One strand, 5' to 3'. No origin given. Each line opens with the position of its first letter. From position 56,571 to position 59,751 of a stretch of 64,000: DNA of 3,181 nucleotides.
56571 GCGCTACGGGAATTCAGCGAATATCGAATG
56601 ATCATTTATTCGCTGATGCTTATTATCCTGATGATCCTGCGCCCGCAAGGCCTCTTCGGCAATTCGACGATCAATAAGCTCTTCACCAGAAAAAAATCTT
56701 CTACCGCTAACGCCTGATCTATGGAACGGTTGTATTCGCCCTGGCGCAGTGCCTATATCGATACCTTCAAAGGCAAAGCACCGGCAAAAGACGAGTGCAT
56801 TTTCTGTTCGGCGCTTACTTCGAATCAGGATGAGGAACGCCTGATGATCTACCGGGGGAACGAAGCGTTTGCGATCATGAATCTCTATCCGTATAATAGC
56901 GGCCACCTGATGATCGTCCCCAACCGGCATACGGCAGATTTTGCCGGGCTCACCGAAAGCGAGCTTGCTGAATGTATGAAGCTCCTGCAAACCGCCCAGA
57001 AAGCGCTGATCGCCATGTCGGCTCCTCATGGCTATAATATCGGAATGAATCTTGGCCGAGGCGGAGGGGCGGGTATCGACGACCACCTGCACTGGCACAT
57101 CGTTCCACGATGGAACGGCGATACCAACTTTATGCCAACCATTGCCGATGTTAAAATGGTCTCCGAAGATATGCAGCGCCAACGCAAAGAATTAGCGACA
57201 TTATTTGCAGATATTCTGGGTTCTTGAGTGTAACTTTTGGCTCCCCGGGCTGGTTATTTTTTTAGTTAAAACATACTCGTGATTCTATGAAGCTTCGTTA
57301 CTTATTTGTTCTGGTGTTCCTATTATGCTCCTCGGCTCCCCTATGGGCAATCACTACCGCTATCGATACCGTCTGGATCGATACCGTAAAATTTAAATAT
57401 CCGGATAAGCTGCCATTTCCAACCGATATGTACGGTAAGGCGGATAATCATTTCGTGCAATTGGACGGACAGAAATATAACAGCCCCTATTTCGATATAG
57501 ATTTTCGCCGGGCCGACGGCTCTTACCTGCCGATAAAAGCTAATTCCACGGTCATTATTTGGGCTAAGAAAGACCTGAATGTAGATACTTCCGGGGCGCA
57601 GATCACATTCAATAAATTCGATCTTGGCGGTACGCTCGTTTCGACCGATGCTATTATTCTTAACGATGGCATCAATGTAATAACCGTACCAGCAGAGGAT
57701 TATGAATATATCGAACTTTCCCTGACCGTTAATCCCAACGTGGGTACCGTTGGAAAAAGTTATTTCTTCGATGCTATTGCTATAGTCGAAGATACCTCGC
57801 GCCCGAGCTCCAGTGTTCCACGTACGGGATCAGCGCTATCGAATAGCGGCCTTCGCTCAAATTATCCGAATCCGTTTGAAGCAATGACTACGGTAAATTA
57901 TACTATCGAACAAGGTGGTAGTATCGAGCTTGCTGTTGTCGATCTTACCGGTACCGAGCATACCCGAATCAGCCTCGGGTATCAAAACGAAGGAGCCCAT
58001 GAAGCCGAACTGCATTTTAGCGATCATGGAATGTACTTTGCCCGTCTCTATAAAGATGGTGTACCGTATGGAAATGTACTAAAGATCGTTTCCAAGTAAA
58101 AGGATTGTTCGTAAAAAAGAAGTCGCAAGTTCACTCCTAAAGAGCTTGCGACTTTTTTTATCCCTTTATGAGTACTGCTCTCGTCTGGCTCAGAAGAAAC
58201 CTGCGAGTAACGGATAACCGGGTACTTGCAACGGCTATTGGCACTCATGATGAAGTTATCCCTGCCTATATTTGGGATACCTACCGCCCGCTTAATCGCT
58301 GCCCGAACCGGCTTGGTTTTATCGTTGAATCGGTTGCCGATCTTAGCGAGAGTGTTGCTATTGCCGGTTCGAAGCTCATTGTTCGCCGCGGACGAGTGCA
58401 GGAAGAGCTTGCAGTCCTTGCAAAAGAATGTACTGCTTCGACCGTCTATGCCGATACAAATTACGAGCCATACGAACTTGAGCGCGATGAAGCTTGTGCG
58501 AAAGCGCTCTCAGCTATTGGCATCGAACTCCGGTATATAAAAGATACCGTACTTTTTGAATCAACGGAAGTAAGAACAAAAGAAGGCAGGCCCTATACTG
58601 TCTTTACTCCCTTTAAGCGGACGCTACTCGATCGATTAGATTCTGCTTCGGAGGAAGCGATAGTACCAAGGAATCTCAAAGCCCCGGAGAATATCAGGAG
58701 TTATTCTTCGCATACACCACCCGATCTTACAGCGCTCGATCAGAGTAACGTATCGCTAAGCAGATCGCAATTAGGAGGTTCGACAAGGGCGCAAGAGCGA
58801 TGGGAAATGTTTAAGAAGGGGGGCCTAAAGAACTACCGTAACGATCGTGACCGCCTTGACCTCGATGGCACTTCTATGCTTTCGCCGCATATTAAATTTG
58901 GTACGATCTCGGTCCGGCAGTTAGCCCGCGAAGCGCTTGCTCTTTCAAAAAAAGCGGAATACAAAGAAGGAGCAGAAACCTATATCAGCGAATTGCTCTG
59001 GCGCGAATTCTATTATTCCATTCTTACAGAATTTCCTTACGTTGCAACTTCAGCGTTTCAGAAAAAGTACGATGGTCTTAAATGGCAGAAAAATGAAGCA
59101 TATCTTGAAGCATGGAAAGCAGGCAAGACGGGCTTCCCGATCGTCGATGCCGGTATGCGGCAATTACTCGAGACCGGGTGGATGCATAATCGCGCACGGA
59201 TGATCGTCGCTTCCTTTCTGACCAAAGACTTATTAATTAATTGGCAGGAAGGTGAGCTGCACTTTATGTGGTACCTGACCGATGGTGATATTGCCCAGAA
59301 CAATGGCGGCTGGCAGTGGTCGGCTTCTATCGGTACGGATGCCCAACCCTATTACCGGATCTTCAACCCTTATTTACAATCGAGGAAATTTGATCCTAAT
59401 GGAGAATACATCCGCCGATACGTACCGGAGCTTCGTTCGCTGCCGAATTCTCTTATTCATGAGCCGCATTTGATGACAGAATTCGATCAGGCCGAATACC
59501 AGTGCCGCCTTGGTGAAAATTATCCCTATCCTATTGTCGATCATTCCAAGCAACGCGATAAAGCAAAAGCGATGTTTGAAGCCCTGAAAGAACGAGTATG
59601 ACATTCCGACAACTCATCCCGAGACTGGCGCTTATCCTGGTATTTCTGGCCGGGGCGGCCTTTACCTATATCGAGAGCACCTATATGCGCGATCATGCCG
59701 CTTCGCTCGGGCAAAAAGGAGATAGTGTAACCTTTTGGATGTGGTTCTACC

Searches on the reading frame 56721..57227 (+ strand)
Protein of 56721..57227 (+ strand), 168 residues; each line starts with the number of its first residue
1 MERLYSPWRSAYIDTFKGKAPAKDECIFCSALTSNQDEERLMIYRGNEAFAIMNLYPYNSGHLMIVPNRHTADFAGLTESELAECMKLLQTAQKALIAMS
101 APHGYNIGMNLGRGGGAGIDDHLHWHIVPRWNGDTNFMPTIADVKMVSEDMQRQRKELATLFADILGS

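Call 15: search_protein_families(library=pfam, proteins=[window:56721-57227:+])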
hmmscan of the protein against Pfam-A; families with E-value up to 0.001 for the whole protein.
window:56721-57227:+ (168 aa): 3 families
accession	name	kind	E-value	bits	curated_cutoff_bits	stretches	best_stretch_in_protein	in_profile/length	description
PF01230.28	HIT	-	4.3e-14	53.4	21.5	1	40-130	6-95/98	HIT domain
PF11969.13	DcpS_C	-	2.8e-06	28.2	24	1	26-128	2-100/114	Scavenger mRNA decapping enzyme C-term binding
PF04677.20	CwfJ_C_1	-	4.8e-06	26.9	21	1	22-100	10-82/122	Protein similar to CwfJ C-terminus 1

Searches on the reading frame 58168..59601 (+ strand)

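Call 15: search_protein_families(library=pfam, proteins=[window:58168-59601:+])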
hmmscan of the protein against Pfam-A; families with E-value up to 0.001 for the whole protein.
window:58168-59601:+ (477 aa): 2 families
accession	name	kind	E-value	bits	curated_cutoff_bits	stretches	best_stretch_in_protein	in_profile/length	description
PF03441.19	FAD_binding_7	-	7.3e-88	293.7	27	1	273-471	2-202/203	FAD binding domain of DNA photolyase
PF00875.24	DNA_photolyase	-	4.7e-41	140.9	26.6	1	4-159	1-158/164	DNA photolyase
